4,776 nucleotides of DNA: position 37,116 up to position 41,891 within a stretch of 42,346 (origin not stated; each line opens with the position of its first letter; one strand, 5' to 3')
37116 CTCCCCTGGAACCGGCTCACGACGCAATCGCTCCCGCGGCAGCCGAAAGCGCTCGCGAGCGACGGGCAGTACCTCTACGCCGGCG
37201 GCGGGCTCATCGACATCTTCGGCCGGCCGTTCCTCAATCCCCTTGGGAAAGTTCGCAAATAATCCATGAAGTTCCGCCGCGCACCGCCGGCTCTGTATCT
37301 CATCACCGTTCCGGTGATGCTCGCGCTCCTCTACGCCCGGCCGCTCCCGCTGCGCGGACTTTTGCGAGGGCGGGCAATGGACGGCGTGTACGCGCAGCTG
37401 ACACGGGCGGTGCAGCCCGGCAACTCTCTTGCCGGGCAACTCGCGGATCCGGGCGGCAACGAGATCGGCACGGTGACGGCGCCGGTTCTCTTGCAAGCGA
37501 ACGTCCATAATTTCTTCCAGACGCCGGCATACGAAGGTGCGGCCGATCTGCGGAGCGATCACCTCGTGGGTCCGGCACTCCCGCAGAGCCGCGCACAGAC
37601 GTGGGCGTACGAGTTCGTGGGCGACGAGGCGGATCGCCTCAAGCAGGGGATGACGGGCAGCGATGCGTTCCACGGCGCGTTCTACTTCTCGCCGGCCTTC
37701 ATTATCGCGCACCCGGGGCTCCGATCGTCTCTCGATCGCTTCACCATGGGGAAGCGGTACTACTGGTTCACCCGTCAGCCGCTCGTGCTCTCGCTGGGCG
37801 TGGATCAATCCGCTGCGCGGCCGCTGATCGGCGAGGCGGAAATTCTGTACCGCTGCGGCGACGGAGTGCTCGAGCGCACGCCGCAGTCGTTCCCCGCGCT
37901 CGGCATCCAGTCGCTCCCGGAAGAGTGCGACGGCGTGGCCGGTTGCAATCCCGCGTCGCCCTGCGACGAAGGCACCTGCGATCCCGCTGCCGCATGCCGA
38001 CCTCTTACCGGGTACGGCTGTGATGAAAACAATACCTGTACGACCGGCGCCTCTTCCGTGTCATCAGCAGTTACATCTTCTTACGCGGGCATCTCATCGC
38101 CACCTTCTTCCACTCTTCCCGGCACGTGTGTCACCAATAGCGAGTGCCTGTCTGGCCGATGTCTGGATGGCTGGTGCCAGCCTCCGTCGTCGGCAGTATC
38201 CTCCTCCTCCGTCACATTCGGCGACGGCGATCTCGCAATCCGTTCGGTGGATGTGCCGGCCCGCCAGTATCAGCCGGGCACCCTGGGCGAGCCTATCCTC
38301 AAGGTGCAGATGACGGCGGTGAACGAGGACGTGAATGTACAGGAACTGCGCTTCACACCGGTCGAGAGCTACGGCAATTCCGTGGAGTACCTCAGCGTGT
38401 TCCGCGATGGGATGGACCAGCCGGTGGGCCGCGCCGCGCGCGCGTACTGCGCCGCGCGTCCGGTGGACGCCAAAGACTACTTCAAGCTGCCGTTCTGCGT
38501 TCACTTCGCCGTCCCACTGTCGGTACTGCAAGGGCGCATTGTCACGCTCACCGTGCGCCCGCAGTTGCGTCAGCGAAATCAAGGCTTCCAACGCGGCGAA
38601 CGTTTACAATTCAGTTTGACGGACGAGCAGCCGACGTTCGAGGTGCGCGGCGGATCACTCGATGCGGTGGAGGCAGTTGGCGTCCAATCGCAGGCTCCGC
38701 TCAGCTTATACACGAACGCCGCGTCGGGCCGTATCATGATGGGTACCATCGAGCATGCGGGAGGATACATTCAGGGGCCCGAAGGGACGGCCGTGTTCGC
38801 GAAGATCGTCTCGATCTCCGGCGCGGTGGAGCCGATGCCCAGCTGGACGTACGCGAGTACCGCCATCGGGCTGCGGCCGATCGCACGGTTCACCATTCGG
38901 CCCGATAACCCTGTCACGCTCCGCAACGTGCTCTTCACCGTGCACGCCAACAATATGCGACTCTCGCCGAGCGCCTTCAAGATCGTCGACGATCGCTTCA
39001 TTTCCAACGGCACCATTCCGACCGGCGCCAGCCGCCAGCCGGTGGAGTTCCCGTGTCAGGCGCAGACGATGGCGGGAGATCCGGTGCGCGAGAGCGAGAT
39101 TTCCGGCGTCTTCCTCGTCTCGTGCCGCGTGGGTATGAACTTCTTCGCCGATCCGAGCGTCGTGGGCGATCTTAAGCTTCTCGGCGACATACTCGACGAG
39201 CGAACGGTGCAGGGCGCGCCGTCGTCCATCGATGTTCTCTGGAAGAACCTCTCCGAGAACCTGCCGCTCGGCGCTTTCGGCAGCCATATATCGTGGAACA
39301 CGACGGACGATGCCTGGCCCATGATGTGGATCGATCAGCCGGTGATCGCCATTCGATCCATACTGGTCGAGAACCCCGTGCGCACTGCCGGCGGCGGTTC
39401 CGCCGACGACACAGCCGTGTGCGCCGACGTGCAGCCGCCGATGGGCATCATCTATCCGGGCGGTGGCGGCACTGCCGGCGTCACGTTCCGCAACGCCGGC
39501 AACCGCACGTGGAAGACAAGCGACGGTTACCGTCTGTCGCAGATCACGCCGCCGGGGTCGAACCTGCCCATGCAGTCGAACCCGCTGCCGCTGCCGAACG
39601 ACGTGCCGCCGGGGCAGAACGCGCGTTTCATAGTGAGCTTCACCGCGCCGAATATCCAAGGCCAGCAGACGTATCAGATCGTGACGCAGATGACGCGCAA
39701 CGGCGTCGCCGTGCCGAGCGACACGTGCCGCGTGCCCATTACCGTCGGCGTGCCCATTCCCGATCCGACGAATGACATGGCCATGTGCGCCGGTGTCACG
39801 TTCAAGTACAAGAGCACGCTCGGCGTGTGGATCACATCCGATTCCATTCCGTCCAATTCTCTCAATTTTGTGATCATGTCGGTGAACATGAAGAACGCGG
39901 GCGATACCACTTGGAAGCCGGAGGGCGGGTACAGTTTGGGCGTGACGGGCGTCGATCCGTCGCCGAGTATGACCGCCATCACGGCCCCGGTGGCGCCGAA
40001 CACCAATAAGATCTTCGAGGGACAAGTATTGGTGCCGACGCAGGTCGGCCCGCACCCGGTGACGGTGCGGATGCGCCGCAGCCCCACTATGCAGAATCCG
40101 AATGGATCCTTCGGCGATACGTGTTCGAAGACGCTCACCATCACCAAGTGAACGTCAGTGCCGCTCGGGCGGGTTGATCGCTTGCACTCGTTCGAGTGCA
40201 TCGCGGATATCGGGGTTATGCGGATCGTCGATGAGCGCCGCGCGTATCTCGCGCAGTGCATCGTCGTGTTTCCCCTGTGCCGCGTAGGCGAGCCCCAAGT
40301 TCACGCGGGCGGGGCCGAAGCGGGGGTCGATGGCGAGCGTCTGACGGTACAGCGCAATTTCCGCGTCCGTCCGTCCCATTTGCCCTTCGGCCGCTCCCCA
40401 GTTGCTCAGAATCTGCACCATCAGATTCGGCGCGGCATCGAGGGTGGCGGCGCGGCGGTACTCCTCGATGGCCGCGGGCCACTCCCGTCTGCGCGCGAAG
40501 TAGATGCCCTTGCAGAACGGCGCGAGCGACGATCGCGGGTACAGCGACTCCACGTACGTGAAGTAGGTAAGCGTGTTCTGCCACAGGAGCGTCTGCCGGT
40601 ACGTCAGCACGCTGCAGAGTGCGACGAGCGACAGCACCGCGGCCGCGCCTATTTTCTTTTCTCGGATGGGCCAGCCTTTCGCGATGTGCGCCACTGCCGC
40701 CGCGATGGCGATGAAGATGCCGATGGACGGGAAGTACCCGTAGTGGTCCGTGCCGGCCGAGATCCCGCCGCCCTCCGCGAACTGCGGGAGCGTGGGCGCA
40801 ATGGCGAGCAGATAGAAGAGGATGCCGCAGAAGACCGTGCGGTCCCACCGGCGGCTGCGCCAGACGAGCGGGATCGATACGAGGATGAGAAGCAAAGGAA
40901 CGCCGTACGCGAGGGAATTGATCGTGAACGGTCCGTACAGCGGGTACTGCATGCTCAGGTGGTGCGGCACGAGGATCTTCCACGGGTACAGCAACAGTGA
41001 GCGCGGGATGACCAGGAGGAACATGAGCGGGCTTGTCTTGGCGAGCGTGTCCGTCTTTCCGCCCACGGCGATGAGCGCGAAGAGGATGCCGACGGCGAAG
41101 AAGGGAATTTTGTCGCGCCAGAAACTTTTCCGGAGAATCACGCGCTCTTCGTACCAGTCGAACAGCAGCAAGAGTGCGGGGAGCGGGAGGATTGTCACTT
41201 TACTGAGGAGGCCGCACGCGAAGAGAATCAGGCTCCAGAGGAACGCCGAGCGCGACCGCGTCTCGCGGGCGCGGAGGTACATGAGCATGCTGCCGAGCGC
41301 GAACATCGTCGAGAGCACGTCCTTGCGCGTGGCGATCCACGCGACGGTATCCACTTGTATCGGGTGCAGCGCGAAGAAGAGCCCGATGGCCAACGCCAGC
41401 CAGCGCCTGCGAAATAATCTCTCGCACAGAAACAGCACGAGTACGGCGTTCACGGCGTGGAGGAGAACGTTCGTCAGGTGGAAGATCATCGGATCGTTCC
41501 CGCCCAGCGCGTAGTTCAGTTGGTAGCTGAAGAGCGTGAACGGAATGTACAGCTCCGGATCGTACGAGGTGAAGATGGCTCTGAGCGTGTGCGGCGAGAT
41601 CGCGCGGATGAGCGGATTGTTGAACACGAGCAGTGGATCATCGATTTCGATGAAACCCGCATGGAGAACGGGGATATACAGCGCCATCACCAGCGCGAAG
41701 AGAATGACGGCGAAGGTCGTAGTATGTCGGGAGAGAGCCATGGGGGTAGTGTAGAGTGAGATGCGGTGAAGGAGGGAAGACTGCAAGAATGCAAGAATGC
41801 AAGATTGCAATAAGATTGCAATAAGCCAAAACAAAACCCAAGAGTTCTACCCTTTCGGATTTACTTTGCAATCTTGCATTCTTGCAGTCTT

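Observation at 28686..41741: Two paralogous TMTC/PMT-like GT-C + TPR proteins bracket uppP and two giant Ser-rich secreted proteins: candidate protein O-glycosylation / cell-surface module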

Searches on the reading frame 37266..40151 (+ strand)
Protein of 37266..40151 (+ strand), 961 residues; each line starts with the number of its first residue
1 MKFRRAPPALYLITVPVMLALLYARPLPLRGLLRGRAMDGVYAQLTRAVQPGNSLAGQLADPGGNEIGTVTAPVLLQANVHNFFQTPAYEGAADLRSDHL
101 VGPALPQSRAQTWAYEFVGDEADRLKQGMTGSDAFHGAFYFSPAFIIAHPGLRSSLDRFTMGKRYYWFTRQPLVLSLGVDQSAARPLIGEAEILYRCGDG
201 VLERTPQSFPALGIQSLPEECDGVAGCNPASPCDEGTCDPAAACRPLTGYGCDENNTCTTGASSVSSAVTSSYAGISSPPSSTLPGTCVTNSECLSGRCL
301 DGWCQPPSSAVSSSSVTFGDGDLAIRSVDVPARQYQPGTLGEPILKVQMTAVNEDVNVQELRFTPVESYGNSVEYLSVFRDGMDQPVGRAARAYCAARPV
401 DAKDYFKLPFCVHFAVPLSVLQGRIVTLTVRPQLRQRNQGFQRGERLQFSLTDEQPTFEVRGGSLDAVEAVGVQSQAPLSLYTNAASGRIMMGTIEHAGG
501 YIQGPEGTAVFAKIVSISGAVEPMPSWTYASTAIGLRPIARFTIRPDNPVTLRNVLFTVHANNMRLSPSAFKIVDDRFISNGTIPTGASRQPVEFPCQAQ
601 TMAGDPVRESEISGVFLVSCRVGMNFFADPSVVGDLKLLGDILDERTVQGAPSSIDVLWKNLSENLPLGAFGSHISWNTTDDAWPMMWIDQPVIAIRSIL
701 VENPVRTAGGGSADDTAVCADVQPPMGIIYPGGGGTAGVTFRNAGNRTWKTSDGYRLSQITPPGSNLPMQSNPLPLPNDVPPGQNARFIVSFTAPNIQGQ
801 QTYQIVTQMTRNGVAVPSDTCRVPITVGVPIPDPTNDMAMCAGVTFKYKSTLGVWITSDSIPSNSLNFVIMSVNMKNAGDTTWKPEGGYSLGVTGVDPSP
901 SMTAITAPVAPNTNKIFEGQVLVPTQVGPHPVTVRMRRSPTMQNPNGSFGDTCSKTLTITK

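Call 7: search_protein_families(library=pfam, proteins=[window:37266-40151:+], max_evalue=0.01)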
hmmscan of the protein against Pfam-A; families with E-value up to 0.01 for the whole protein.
window:37266-40151:+ (961 aa): 1 family
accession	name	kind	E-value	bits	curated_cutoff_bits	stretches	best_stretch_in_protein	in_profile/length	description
PF16158.11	N_BRCA1_IG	-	0.0011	20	28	0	740-802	19-85/108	Ig-like domain from next to BRCA1 gene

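Call 10: search_protein_families(library=ncbifam, proteins=[window:37266-40151:+], max_evalue=0.01)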
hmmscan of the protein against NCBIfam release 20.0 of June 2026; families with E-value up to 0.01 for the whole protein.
window:37266-40151:+ (961 aa): 0 families

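Call 26: find_homologous_proteins(query=window:37266-40151:+, max_evalue=0.00001)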
Query window:37266-40151:+ (961 aa): 1 proteins with E <= 0.00001 among 8000 candidates.
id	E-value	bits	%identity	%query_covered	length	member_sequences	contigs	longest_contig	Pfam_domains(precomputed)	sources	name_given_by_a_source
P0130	0.0e+0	2216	100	100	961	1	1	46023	-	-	-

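Call 47: search_solved_structures(query=window:37266-40151:+, max_evalue=1, show_alignments=2)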
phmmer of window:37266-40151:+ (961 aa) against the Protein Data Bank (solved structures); distinct sequences matched with E-value up to 1: 0.

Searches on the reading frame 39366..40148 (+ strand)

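Call 77: search_protein_families(library=pfam, proteins=[window:39366-40148:+], max_evalue=1)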
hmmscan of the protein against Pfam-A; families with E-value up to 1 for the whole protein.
window:39366-40148:+ (261 aa): 1 family
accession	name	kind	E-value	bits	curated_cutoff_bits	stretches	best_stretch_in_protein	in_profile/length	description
PF16158.11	N_BRCA1_IG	-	2.8e-05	25.1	28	1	40-102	19-85/108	Ig-like domain from next to BRCA1 gene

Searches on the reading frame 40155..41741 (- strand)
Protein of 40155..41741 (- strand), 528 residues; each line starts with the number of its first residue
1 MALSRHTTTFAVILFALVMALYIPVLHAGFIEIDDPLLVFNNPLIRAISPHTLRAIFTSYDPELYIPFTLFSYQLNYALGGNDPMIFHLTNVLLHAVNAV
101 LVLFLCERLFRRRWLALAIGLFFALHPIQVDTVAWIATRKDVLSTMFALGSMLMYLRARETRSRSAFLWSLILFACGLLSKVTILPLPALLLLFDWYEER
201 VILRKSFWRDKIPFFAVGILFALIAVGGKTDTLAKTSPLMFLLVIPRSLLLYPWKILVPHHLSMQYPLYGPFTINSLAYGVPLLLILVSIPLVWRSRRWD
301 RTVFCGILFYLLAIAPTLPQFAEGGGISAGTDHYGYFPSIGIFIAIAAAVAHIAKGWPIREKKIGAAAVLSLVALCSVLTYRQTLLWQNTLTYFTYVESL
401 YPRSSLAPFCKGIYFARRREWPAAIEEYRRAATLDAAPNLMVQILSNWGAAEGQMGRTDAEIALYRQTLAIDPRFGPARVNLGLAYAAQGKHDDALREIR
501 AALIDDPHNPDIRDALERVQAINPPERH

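Call 7: search_protein_families(library=pfam, proteins=[window:40155-41741:-], max_evalue=0.01)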
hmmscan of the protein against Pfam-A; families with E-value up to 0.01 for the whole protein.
window:40155-41741:- (528 aa): 13 families
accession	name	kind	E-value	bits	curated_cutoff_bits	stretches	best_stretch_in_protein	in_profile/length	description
PF13231.12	PMT_2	-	2e-09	38.3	26.1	1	67-224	4-154/160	Dolichyl-phosphate-mannose-protein mannosyltransferase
PF07719.23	TPR_2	-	7.6e-08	32.3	27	1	480-509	5-34/34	Tetratricopeptide repeat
PF13432.12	TPR_16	-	5.4e-07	30.4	32.7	1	452-510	7-65/65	Tetratricopeptide repeat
PF14559.12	TPR_19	-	6.8e-07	30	25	1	459-517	8-66/68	Tetratricopeptide repeat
PF13414.12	TPR_11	-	9e-07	28.9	26.8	0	454-490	6-42/42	TPR repeat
PF13428.12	TPR_14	-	3.2e-06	27.7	23.5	1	479-516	4-41/44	Tetratricopeptide repeat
PF00515.34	TPR_1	-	7.1e-06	26.1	27.8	0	479-497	4-22/34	Tetratricopeptide repeat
PF13424.12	TPR_12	-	1.7e-05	25.3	30.1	0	413-472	11-75/77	Tetratricopeptide repeat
PF13431.12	TPR_17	-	0.00016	22.1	24.4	1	464-496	1-33/34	Tetratricopeptide repeat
PF24575.1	TPR_Slam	-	0.00032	21.5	35.2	0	444-495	47-100/104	Surface lipoprotein assembly modifier, N-terminal TPR repeats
PF07721.20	TPR_4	-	0.0012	19.7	27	1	478-500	3-25/26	Tetratricopeptide repeat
PF13181.12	TPR_8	-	0.0024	18.3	25.7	0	478-503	3-28/34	Tetratricopeptide repeat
PF13176.12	TPR_7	-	0.0077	16.7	27.9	0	480-497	3-20/36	Tetratricopeptide repeat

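Call 10: search_protein_families(library=ncbifam, proteins=[window:40155-41741:-], max_evalue=0.01)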
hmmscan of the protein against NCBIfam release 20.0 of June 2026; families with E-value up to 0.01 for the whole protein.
window:40155-41741:- (528 aa): 6 families
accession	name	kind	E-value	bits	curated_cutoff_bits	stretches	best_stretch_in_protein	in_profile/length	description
NF040959.1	MamA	equivalog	5.5e-07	29.2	200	1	388-499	88-196/204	magnetosome protein MamA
TIGR02521.1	type_IV_pilW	equivalog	0.00022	20.9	154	1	478-516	33-71/234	type IV pilus biogenesis/stability protein PilW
NF033762.1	social_mot_Tgl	equivalog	0.00052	19.4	225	1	456-505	80-129/252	social motility TPR repeat lipoprotein Tgl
NF002725.1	PRK02603.1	equivalog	0.00079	19.5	143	1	419-493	49-123/173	photosystem I assembly protein Ycf3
TIGR02917.1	PEP_TPR_lipo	equivalog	0.0012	16.8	312.2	1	400-510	698-804/899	XrtA/PEP-CTERM system TPR-repeat protein PrsT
NF033758.1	gliding_GltE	equivalog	0.008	15.2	225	0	443-509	121-187/411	adventurous gliding motility TPR repeat lipoprotein GltE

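Call 70: find_related_loci(query=window:40155-41741:-, collection=metagenome_contigs, flank=10000)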
Query window:40155-41741:- (528 aa) in metagenome_contigs; peptide patterns used: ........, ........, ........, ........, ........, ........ (x = any residue, [..] = any of these).
42 stretches matched a pattern; 1 encode a relative of the query (tblastn E <= 1e-3); 1 distinct loci.
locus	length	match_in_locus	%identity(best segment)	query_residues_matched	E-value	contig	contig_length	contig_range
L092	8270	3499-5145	29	14-511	3e-31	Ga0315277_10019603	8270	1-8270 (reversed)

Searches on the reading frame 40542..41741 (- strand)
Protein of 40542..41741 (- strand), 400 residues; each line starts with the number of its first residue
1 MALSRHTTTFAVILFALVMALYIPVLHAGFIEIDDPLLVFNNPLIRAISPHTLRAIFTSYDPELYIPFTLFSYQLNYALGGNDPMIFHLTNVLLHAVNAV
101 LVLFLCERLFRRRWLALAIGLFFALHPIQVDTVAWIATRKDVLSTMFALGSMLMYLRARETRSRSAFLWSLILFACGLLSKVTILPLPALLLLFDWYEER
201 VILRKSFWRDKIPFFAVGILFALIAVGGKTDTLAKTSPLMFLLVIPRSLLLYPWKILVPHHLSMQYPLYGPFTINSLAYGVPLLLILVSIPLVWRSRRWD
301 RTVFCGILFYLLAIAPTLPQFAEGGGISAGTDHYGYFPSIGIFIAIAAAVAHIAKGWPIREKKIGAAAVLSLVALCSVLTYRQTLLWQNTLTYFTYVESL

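Call 9: search_protein_families(library=pfam, proteins=[window:40542-41741:-], max_evalue=1)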
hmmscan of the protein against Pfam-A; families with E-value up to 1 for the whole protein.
window:40542-41741:- (400 aa): 2 families
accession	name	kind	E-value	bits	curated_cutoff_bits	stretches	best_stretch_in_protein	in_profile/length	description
PF13231.12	PMT_2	-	3.7e-09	37.4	26.1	1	67-224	4-154/160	Dolichyl-phosphate-mannose-protein mannosyltransferase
PF11833.13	CPP1-like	-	0.13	12.3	28.4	1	143-180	120-157/196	Protein CHAPERONE-LIKE PROTEIN OF POR1-like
